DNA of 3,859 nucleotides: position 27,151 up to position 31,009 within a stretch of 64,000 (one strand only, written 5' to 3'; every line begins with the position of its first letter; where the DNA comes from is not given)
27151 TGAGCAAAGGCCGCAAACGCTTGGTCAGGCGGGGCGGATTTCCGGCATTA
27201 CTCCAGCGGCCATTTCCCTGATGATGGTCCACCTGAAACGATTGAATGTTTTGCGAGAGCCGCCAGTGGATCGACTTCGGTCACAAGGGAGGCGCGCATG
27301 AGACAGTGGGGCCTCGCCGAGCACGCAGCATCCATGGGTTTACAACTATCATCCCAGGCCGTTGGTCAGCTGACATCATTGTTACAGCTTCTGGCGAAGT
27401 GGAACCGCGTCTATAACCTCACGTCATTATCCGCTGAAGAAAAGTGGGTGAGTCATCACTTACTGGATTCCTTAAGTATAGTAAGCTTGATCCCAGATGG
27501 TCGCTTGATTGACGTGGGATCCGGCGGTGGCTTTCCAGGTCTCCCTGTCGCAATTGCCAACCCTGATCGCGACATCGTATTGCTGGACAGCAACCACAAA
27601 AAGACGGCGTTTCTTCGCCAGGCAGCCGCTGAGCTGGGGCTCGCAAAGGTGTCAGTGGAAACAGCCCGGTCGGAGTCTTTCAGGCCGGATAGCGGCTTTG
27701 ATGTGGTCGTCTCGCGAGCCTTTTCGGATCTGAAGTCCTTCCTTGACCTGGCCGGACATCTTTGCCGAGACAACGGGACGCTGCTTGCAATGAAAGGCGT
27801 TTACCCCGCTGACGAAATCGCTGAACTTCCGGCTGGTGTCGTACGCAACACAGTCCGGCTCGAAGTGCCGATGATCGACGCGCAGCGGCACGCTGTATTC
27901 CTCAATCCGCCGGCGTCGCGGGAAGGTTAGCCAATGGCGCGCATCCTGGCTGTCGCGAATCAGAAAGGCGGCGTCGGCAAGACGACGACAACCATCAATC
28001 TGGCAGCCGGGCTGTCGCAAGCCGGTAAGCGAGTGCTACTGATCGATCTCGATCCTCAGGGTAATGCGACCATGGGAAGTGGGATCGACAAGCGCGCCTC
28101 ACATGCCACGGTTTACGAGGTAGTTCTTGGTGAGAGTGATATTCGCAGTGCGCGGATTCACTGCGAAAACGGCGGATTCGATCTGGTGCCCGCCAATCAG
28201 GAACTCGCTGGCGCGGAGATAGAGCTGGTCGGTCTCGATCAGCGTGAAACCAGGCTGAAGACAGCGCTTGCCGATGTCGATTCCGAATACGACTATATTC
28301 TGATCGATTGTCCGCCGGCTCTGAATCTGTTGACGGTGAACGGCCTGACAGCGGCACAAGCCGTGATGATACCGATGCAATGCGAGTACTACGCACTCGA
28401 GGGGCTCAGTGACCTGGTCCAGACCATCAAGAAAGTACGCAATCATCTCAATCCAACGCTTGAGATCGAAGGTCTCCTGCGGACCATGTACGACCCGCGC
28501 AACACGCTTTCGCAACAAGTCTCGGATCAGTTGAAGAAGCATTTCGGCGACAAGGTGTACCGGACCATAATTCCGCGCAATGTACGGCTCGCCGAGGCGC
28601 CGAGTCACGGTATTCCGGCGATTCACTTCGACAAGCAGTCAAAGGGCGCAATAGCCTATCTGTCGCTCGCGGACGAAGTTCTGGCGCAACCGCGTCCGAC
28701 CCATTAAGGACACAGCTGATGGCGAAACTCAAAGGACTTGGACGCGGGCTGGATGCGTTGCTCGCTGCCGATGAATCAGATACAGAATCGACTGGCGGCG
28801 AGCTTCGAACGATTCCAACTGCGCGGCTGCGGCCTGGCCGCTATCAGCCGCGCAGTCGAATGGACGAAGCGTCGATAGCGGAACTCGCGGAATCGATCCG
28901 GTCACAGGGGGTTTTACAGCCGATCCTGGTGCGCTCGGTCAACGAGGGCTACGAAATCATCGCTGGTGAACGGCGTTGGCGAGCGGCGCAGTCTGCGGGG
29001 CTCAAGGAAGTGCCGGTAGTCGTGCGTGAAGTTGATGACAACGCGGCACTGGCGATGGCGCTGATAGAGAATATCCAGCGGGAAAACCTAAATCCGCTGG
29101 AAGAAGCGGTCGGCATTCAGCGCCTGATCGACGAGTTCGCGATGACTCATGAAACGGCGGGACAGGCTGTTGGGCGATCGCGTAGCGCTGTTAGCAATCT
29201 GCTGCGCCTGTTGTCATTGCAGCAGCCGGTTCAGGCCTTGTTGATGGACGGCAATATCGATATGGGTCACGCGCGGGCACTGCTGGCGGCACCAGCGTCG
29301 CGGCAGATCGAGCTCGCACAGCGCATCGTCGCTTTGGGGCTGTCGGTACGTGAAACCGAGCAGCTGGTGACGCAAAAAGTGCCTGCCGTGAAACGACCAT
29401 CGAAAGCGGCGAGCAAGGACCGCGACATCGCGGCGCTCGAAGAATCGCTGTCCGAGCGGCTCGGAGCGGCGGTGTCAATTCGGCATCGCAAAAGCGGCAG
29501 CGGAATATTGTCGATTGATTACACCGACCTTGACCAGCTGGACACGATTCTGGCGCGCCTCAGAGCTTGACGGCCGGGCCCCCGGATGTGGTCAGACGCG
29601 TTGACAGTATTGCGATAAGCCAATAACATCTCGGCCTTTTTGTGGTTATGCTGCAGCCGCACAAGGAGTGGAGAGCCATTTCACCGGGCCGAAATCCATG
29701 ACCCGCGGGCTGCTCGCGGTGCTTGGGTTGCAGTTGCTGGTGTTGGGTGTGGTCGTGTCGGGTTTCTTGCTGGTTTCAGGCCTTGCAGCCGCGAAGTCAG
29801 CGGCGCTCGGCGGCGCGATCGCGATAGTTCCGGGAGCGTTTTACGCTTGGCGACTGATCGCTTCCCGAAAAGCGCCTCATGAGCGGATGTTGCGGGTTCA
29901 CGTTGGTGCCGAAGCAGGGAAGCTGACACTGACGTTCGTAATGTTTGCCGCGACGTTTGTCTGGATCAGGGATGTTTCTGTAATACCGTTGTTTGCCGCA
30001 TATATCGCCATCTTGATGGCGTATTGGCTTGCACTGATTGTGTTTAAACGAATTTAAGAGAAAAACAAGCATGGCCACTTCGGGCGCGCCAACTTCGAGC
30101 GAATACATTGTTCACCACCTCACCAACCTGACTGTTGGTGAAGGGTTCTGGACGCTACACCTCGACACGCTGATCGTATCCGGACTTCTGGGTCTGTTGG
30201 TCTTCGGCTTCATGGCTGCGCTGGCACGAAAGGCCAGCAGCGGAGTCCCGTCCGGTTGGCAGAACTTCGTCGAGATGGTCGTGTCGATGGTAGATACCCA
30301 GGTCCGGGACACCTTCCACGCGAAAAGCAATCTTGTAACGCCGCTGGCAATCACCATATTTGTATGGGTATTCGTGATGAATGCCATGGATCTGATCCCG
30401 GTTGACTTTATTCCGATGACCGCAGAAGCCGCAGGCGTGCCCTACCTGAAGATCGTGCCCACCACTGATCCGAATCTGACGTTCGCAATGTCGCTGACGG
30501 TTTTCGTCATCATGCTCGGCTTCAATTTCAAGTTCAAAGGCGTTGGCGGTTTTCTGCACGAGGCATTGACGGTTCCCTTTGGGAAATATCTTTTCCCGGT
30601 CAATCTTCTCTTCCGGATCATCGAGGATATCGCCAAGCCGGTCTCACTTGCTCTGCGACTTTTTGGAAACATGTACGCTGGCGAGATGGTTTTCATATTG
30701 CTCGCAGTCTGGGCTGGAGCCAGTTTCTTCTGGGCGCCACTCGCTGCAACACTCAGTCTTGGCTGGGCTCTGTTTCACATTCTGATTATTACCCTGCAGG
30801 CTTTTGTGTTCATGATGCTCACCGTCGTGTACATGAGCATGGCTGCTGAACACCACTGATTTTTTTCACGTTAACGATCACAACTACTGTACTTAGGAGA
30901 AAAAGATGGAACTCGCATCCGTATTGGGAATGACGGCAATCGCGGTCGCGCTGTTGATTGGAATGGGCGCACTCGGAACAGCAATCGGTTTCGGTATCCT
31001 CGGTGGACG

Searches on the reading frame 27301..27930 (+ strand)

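Call 47: search_protein_families(library=pfam, proteins=[window:27301-27930:+], max_evalue=0.000001)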
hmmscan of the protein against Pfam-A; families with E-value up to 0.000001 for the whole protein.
window:27301-27930:+ (209 aa): 2 families
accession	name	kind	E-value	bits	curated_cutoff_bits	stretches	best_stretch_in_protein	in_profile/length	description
PF02527.21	GidB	-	2.1e-49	167.8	27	1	23-192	4-176/184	rRNA small subunit methyltransferase G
PF13847.12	Methyltransf_31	-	5.9e-08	33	27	1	67-166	5-112/145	Methyltransferase domain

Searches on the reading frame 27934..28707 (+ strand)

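Call 45: search_protein_families(library=pfam, proteins=[window:27934-28707:+], max_evalue=0.000001)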
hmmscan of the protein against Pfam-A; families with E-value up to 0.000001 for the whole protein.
window:27934-28707:+ (257 aa): 7 families
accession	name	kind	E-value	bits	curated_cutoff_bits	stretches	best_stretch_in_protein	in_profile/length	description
PF13614.12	AAA_31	-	3.2e-67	226.3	27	1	3-178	2-177/177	AAA domain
PF01656.29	CbiA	-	2.9e-30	105.2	25.4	1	5-228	1-124/125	CobQ/CobB/MinD/ParA nucleotide binding domain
PF09140.17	MipZ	-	2.2e-14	53.9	20.7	1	4-157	2-138/262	ATPase MipZ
PF06564.18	CBP_BcsQ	-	4.4e-14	53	21.3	1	4-247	3-231/234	Cellulose biosynthesis protein BcsQ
PF10609.15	ParA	-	3e-11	43.7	27.1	1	3-44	4-45/246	NUBPL iron-transfer P-loop NTPase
PF00142.24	Fer4_NifH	-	4.4e-11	43.2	25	1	10-46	7-43/271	4Fe-4S iron sulfur cluster binding proteins, NifH/frxC family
PF02374.21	ArsA_ATPase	-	4e-08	33.3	24.3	0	11-43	9-41/305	Anion-transporting ATPase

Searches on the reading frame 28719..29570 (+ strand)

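Call 45: search_protein_families(library=pfam, proteins=[window:28719-29570:+], max_evalue=0.000001)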
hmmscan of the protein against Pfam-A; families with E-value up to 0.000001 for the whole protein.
window:28719-29570:+ (283 aa): 3 families
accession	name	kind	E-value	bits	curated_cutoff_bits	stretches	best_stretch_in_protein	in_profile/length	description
PF02195.25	ParB_N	-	4.1e-38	129.8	26.3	1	28-120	2-95/95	ParB N-terminal domain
PF17762.8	HTH_ParB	-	5.2e-34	116.9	22.6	1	122-219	1-99/102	ParB HTH domain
PF23552.2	ParB_C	-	8.4e-22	76.8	23.8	1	233-282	1-50/50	ParB dimerisation domain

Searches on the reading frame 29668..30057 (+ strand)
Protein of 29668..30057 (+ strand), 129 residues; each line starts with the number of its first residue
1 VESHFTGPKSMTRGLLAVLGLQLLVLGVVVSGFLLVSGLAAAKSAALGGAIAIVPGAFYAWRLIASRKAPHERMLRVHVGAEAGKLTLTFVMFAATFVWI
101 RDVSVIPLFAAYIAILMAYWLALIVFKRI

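Call 47: search_protein_families(library=pfam, proteins=[window:29668-30057:+], max_evalue=0.000001)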
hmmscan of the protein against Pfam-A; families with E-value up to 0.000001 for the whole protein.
window:29668-30057:+ (129 aa): 1 family
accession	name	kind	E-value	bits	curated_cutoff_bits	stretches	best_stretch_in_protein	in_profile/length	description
PF03899.21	ATP-synt_I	-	5.3e-13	49.7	25.1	1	18-112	2-98/99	ATP synthase I chain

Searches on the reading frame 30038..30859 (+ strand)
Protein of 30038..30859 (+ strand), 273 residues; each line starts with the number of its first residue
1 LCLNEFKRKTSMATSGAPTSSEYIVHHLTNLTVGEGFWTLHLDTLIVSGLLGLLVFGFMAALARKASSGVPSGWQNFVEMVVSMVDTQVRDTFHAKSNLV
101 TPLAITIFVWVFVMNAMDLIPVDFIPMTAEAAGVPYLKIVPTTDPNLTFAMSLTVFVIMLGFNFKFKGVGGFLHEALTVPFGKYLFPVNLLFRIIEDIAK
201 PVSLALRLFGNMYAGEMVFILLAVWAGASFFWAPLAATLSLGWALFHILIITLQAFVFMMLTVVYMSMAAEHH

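Call 47: search_protein_families(library=pfam, proteins=[window:30038-30859:+], max_evalue=0.000001)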
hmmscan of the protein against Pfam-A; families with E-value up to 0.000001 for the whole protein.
window:30038-30859:+ (273 aa): 1 family
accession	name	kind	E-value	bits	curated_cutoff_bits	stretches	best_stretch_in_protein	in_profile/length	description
PF00119.25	ATP-synt_A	-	1.6e-55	188.8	33.9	1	47-267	3-217/217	ATP synthase A chain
